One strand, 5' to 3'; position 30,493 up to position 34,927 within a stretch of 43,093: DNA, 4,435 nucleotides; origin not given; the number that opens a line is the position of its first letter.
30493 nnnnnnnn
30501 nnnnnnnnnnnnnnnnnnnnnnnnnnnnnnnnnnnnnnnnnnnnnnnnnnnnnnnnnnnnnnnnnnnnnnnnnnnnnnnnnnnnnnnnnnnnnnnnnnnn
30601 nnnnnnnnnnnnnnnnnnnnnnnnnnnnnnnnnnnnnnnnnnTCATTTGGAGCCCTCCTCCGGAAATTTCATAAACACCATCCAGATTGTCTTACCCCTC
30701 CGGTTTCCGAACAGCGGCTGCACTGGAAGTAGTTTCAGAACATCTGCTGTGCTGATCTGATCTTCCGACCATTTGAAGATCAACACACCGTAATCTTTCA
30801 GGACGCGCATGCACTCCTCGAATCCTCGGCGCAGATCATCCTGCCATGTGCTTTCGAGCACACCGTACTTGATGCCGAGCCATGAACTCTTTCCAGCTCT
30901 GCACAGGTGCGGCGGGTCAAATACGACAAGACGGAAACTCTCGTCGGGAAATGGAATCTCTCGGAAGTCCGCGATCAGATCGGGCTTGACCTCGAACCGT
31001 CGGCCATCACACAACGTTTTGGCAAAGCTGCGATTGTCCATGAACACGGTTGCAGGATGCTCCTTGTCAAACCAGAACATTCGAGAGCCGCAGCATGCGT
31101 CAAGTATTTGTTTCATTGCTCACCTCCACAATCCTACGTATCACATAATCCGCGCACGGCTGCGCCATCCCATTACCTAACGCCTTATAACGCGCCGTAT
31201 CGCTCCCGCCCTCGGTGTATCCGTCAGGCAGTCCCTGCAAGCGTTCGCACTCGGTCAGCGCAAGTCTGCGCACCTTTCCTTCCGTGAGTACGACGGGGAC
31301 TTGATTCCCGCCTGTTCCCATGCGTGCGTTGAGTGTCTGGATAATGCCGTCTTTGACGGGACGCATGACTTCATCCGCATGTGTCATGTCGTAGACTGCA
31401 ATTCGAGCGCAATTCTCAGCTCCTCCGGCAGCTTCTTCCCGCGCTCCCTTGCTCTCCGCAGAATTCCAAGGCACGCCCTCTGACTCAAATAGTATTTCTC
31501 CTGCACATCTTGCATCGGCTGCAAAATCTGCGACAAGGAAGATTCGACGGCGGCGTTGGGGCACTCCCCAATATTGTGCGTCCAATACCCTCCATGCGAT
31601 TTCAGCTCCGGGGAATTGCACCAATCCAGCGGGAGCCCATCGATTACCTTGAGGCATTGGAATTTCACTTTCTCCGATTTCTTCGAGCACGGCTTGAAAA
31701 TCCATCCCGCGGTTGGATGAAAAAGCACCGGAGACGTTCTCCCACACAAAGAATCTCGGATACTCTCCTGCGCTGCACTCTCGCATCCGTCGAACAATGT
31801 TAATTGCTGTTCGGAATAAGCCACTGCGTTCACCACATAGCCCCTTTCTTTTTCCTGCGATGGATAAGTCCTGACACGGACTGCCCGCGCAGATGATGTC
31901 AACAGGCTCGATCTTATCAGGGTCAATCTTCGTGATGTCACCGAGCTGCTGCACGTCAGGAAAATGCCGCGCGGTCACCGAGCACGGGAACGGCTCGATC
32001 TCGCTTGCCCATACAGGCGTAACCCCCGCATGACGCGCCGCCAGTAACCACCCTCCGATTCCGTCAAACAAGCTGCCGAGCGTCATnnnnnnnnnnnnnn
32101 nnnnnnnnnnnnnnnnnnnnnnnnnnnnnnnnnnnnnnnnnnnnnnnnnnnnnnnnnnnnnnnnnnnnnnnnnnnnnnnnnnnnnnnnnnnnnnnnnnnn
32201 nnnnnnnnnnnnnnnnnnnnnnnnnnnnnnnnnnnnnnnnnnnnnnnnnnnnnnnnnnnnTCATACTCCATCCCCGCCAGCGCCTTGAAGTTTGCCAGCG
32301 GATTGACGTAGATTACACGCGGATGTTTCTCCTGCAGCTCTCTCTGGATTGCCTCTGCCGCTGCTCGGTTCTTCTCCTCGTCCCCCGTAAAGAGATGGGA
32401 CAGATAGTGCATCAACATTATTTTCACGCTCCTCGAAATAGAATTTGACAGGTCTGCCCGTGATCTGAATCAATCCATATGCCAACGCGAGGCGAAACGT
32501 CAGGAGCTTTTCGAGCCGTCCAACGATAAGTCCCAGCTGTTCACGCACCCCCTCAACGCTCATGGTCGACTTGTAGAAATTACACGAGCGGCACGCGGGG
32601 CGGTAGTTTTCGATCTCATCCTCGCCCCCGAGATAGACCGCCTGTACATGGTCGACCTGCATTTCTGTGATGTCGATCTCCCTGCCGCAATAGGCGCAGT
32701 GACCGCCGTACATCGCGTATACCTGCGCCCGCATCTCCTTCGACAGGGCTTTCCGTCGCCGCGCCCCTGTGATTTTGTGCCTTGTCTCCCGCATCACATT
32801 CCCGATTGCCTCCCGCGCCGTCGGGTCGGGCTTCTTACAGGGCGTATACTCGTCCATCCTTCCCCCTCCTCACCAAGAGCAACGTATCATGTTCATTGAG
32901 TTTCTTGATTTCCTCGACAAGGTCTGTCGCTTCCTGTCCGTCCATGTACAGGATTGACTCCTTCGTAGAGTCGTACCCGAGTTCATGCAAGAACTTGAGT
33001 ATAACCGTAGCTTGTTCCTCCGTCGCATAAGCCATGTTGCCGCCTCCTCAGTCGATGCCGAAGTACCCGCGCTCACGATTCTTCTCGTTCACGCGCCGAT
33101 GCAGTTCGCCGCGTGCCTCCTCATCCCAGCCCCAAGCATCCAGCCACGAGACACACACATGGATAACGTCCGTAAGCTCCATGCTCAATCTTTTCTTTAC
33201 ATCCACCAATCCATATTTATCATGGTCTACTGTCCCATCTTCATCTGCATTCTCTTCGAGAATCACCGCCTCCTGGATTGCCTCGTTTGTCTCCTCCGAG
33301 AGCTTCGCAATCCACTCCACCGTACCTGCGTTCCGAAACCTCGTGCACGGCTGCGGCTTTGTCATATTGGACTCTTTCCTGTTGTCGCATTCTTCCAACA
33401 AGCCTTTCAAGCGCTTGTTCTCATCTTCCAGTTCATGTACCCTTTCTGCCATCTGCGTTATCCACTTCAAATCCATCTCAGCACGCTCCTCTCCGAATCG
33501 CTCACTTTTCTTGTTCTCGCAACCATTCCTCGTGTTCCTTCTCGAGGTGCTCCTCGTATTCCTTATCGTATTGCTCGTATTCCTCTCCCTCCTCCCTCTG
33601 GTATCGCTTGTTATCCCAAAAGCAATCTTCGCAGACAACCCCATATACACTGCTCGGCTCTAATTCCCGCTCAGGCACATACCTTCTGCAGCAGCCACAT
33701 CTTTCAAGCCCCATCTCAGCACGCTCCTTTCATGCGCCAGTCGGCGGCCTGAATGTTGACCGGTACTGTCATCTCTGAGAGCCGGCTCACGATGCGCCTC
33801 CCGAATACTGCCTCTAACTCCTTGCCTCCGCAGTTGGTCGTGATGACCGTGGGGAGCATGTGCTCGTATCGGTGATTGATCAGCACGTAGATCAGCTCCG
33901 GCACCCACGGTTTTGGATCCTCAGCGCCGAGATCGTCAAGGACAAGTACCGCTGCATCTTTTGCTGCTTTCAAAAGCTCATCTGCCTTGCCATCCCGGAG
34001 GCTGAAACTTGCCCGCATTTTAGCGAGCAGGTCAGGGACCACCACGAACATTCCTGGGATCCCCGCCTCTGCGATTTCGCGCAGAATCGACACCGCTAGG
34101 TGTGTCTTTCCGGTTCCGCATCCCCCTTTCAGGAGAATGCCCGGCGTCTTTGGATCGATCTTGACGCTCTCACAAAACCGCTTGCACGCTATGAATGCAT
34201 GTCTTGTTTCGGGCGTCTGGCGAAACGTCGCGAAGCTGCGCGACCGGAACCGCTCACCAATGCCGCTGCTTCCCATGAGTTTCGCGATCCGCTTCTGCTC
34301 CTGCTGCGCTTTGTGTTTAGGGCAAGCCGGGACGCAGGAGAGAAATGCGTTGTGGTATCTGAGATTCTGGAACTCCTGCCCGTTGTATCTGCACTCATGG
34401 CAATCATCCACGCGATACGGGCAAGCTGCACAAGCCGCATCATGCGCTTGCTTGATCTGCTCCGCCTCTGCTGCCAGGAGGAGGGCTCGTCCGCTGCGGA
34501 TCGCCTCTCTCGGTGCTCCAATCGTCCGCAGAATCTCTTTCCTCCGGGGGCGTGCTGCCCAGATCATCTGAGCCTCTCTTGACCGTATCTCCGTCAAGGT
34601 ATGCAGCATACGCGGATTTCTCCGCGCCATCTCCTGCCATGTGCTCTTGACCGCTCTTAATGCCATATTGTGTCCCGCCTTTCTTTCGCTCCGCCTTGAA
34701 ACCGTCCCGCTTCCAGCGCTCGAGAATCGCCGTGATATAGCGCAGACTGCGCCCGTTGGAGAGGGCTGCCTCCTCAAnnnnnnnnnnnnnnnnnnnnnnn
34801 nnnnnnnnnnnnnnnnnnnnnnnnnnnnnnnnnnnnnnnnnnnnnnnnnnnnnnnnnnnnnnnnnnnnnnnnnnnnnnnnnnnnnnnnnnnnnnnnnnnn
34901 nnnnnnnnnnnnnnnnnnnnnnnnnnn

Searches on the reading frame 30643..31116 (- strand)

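Call 75: search_protein_families(library=pfam, proteins=[window:30643-31116:-], max_evalue=0.001)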
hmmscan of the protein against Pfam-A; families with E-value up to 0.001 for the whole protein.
window:30643-31116:- (157 aa): 2 families
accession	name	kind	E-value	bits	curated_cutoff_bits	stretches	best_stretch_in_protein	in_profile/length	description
PF08241.18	Methyltransf_11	-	7.8e-05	23.7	21.2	0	89-114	72-95/95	Methyltransferase domain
PF13649.12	Methyltransf_25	-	0.00065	20.8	27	0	43-66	48-70/97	Methyltransferase domain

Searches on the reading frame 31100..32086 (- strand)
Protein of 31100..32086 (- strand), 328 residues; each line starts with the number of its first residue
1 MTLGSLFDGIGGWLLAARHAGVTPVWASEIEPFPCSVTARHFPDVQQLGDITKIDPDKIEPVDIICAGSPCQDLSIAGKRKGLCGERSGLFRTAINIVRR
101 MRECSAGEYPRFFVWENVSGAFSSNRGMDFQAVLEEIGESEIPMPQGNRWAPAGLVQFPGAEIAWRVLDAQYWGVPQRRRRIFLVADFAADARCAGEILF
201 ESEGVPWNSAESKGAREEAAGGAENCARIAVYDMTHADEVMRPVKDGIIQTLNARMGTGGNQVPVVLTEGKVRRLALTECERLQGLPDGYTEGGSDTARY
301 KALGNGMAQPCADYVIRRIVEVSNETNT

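Call 75: search_protein_families(library=pfam, proteins=[window:31100-32086:-], max_evalue=0.001)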
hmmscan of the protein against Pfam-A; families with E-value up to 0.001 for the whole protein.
window:31100-32086:- (328 aa): 1 family
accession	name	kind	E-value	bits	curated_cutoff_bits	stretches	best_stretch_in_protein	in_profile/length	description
PF00145.23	DNA_methylase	-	1.6e-45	156.4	22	2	1-186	1-160/324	C-5 cytosine-specific DNA methylase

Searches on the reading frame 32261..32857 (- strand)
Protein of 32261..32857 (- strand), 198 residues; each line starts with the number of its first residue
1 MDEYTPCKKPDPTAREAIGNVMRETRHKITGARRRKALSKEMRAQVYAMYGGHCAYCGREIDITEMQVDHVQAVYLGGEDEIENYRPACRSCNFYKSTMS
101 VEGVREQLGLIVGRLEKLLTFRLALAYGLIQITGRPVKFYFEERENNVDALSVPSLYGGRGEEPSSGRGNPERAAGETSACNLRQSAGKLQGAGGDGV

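Call 75: search_protein_families(library=pfam, proteins=[window:32261-32857:-], max_evalue=0.001)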
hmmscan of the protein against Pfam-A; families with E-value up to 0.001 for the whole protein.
window:32261-32857:- (198 aa): 2 families
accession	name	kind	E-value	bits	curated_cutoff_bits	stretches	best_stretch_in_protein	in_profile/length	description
PF01844.29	HNH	-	1.6e-11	44.6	21.4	1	54-93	1-41/47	HNH endonuclease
PF14279.12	HNH_5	-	2e-08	34.4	27.5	1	54-99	1-46/56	HNH endonuclease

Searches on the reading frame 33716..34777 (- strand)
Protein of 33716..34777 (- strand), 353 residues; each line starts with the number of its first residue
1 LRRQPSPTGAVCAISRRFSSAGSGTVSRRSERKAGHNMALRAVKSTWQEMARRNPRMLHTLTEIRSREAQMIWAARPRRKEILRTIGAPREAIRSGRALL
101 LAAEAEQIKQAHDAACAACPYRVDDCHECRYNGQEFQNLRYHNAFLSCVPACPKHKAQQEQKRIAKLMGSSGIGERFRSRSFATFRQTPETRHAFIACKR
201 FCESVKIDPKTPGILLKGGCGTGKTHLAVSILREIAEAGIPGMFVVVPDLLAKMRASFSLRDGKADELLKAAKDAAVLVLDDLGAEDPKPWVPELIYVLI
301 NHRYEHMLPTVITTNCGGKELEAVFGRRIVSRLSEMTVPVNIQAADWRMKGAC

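Call 75: search_protein_families(library=pfam, proteins=[window:33716-34777:-], max_evalue=0.001)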
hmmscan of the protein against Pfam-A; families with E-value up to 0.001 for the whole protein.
window:33716-34777:- (353 aa): 4 families
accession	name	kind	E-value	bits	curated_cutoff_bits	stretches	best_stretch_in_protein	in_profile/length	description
PF01695.23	IstB_IS21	-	4.6e-16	59.5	24.1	1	210-328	91-206/238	IstB-like ATP binding protein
PF00308.24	Bac_DnaA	-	1.6e-06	28.8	23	1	181-334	6-156/162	Bacterial DnaA ATPAse domain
PF00004.35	AAA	-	0.00038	21.4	21.2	1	214-285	1-68/131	ATPase family associated with various cellular activities (AAA)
PF04851.21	ResIII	-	0.00084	19.7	22.5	0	197-261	11-76/164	Type III restriction enzyme, res subunit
